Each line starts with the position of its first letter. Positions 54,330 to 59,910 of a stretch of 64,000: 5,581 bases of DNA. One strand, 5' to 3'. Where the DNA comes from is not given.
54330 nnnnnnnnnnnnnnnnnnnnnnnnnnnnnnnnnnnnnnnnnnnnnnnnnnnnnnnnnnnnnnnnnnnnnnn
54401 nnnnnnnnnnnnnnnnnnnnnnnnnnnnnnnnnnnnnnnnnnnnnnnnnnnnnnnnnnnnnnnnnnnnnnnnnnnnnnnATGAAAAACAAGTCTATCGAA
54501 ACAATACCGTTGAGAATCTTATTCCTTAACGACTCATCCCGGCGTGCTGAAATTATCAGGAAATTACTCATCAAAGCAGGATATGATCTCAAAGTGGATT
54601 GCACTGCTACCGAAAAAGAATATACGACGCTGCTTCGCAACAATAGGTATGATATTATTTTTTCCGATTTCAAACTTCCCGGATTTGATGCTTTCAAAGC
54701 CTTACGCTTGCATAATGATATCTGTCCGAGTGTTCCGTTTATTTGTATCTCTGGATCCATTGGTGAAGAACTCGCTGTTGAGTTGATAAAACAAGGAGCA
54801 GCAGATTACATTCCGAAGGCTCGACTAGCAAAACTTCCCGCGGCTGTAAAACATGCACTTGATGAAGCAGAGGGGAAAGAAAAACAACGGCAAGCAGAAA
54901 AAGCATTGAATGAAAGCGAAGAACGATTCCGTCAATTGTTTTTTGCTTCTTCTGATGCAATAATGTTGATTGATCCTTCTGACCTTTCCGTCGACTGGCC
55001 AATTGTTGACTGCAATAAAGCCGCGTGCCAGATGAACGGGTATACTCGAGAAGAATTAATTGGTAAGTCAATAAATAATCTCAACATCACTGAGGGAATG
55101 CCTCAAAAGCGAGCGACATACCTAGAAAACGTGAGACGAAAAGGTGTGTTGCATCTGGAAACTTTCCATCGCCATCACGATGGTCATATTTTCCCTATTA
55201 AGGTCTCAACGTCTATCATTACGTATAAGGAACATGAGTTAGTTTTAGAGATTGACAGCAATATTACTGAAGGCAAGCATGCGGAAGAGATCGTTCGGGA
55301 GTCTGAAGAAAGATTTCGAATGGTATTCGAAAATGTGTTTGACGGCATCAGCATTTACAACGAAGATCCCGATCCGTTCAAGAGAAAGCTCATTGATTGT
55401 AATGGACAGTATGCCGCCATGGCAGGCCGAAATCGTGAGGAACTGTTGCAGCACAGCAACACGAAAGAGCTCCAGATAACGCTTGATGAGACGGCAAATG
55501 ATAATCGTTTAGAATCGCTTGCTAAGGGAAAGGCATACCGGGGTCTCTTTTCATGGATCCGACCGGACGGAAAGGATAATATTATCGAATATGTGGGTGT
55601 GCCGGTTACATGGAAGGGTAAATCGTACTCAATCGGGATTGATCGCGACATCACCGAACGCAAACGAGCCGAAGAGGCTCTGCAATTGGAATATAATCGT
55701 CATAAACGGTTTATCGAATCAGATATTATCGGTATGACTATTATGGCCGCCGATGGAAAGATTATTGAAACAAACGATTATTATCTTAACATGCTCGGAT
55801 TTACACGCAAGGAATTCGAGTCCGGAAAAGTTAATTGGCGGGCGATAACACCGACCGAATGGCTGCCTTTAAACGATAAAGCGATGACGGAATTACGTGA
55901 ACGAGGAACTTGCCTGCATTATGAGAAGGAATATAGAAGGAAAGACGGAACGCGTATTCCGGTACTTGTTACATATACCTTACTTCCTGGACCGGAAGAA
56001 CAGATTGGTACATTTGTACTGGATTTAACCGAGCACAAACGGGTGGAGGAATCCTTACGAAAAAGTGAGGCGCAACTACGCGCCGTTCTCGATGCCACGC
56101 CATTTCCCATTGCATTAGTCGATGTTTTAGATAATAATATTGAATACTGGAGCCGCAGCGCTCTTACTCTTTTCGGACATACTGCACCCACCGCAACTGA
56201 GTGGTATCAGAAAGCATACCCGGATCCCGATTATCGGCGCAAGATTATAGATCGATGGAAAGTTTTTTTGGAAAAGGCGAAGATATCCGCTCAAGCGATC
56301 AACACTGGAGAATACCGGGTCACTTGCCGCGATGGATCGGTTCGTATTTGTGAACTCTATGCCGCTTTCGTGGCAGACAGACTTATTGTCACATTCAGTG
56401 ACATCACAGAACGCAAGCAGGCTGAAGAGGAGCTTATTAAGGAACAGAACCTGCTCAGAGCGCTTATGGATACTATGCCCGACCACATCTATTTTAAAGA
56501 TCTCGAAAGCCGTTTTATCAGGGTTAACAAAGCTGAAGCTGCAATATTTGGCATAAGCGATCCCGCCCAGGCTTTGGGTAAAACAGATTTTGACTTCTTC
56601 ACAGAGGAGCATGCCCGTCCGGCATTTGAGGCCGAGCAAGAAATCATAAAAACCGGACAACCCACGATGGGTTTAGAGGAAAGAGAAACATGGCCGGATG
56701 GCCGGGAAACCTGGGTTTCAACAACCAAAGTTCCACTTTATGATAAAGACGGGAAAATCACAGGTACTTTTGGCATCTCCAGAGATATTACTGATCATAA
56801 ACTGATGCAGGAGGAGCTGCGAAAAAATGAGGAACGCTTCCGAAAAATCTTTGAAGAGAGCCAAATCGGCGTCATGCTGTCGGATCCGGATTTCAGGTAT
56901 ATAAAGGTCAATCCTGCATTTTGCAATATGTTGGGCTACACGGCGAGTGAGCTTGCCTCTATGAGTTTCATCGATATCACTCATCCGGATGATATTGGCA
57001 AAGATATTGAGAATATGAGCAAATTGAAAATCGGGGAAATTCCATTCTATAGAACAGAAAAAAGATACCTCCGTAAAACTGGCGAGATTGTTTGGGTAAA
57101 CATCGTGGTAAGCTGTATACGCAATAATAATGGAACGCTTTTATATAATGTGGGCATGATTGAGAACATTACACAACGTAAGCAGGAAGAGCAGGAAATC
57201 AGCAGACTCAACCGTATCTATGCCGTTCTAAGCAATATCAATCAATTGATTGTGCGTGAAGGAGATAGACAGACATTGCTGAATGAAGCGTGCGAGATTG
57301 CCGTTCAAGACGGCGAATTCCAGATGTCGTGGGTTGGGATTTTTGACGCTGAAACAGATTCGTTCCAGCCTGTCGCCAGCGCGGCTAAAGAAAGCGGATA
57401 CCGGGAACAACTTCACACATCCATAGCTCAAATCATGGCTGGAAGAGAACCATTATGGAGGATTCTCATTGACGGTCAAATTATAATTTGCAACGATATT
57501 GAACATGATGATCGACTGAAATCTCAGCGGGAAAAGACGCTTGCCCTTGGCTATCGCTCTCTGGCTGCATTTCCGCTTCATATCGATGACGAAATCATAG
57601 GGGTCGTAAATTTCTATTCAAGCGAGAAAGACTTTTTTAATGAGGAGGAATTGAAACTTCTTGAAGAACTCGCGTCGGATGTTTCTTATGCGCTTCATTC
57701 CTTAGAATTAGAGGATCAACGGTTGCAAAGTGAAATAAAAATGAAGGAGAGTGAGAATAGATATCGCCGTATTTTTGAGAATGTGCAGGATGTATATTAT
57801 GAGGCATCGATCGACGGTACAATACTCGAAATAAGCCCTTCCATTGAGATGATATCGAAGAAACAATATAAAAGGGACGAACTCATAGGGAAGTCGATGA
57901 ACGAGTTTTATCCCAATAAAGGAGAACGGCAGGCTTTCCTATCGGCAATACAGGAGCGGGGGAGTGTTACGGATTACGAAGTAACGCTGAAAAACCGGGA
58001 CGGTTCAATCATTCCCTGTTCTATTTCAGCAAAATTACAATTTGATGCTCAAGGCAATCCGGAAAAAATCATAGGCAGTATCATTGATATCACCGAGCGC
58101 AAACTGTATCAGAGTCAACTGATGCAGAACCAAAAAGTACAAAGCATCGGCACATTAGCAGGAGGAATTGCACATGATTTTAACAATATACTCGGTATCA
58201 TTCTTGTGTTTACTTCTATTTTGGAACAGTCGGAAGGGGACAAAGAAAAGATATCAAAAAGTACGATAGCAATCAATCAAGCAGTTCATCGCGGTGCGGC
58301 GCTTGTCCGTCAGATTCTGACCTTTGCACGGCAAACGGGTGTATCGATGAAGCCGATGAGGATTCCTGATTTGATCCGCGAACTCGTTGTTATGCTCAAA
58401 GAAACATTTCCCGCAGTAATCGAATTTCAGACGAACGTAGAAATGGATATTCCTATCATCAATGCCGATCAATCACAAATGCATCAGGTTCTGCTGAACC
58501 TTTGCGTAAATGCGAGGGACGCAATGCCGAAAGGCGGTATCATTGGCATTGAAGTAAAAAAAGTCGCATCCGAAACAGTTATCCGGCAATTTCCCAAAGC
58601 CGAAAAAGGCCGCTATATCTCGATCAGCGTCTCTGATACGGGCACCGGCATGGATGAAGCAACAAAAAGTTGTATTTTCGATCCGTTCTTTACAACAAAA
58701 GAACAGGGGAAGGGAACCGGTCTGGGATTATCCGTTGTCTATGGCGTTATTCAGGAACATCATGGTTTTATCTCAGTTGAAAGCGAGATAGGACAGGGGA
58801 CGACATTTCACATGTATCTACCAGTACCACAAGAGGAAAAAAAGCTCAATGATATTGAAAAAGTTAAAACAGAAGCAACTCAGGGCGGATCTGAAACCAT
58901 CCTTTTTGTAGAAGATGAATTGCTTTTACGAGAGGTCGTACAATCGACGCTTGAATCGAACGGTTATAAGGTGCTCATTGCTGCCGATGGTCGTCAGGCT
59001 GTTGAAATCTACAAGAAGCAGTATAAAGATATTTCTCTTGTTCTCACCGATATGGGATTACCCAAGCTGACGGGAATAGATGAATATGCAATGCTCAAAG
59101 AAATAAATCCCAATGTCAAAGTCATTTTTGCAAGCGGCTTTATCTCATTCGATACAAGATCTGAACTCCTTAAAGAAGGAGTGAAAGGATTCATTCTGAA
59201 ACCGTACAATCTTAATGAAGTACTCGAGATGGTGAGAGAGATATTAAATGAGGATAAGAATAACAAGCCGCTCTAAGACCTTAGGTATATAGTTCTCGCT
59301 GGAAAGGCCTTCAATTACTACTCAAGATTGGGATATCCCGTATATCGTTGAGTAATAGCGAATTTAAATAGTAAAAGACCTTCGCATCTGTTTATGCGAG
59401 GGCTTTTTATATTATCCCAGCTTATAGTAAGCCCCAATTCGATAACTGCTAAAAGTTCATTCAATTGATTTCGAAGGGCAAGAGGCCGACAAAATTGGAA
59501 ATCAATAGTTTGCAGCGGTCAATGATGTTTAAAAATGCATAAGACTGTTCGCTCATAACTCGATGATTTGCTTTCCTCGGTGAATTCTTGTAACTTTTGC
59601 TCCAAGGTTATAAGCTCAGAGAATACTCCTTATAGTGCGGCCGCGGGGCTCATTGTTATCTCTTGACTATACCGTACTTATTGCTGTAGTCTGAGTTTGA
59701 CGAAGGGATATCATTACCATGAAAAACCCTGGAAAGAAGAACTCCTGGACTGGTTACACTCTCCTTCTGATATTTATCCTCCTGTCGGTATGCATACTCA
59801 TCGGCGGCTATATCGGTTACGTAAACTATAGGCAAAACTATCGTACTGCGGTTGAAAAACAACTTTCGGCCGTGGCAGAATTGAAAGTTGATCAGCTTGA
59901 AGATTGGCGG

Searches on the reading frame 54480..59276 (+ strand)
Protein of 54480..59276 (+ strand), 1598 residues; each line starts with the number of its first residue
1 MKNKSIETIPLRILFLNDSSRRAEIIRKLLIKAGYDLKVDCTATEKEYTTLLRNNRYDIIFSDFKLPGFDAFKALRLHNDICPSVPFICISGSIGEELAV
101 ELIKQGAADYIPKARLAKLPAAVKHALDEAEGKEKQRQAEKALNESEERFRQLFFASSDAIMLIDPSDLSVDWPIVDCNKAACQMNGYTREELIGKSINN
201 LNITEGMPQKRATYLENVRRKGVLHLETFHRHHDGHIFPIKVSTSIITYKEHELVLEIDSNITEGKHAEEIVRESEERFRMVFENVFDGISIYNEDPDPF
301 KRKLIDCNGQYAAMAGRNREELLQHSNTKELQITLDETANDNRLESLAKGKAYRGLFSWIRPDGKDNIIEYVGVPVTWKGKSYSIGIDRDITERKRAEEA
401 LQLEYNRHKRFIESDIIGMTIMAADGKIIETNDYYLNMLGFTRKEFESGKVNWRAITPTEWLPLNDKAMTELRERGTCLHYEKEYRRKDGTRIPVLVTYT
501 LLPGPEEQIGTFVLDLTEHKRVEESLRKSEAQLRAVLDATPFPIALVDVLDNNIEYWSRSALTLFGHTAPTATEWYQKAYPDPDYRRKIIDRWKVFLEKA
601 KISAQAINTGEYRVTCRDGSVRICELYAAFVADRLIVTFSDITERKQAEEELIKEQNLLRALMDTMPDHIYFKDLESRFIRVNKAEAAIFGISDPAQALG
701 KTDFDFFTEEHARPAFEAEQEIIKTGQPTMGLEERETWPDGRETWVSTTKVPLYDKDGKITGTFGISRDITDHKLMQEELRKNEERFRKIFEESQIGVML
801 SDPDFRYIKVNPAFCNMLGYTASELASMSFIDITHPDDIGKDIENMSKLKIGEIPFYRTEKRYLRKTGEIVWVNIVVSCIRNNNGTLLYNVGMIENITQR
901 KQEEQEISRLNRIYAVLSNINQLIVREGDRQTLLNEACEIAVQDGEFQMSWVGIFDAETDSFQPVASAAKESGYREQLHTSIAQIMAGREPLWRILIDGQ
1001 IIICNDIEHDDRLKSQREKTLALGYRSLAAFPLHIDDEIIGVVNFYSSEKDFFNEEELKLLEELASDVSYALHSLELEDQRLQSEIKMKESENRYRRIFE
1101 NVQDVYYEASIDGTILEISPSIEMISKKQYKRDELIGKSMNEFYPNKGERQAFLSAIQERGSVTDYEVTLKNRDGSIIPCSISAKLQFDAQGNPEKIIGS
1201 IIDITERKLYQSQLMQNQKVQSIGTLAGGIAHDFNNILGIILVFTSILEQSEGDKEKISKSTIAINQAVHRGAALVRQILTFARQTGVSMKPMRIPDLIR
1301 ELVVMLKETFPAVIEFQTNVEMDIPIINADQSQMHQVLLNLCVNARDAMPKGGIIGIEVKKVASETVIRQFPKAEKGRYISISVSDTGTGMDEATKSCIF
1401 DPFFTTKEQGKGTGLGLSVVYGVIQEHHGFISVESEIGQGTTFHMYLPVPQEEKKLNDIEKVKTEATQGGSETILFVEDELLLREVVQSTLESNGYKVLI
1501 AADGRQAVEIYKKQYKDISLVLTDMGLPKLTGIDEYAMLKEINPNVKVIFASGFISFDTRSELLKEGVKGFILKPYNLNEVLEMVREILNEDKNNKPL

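Call 16: search_protein_families(library=pfam, proteins=[window:54480-59276:+])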
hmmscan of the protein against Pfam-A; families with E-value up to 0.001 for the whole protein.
window:54480-59276:+ (1598 aa): 13 families
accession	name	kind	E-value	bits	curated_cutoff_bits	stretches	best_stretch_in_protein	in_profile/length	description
PF13426.13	PAS_9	-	1.4e-75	250.6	27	6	797-899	3-103/103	PAS domain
PF00989.32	PAS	-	3.7e-55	185.2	22.6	4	658-770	2-113/113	PAS fold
PF08447.18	PAS_3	-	7.9e-49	164.3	25.6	3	808-892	2-87/89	PAS fold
PF08448.16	PAS_4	-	1.2e-46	157.9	23.1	3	664-773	2-108/110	PAS fold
PF13188.13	PAS_8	-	2.6e-41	138.6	21.8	3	785-837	1-53/65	PAS domain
PF00072.30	Response_reg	-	9.3e-35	119.6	30.2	2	1474-1586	1-111/111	Response regulator receiver domain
PF13185.12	GAF_2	-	2.9e-24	86.3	28.6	1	929-1073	3-136/136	GAF domain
PF02518.31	HATPase_c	-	8.9e-24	84.5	26.4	1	1330-1450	2-110/111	Histidine kinase-, DNA gyrase B-, and HSP90-like ATPase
PF01590.32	GAF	-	4.4e-13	50.4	22.4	1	929-1072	1-133/133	GAF domain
PF13492.12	GAF_3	-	8.2e-09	36.4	27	1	932-1072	4-127/129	GAF domain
PF00512.31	HisKA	-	5e-06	26.9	26.9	1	1224-1285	3-63/66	His Kinase A (phospho-acceptor) domain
PF14598.12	PAS_11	-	5.7e-06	26.7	25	0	1109-1189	8-88/109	PAS domain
PF12860.13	PAS_7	-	1e-05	26.1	27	0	635-650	100-115/115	PAS fold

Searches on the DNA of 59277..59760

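Call 55: search_rna_families(source=window, start=59277, end=59760, threshold=evalue, max_evalue=10)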
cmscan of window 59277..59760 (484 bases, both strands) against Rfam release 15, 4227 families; matches with E-value up to 10: 6.
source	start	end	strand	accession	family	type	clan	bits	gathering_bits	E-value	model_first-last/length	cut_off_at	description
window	59593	59617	+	RF01113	BMV3_UPD-PK3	Cis-reg;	-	17.9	36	5.9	1-23/23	no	Pseudoknot of upstream pseudoknot domain (UPD) of the 3'UTR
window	59353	59410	+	RF00506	Thr_leader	Cis-reg; leader;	-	17.7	55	0.82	1-118/118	no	Threonine operon leader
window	59517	59546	+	RF01165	sn2317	Gene; snRNA; snoRNA; CD-box;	-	17.4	50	1.8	1-70/70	no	Small nucleolar RNA sn2317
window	59511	59555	+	RF00580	SNORD91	Gene; snRNA; snoRNA; CD-box;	-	16.8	51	4.5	1-95/95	no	Small nucleolar RNA SNORD91 family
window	59513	59550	+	RF00309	snosnR60_Z15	Gene; snRNA; snoRNA; CD-box;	CL00070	16.7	41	6.2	1-98/98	no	Small nucleolar RNA snR60/Z15/Z230/Z193/J17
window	59517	59546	+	RF01162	sn668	Gene; snRNA; snoRNA; CD-box;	-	14.5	40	6.5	1-65/65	no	Small nucleolar RNA sn668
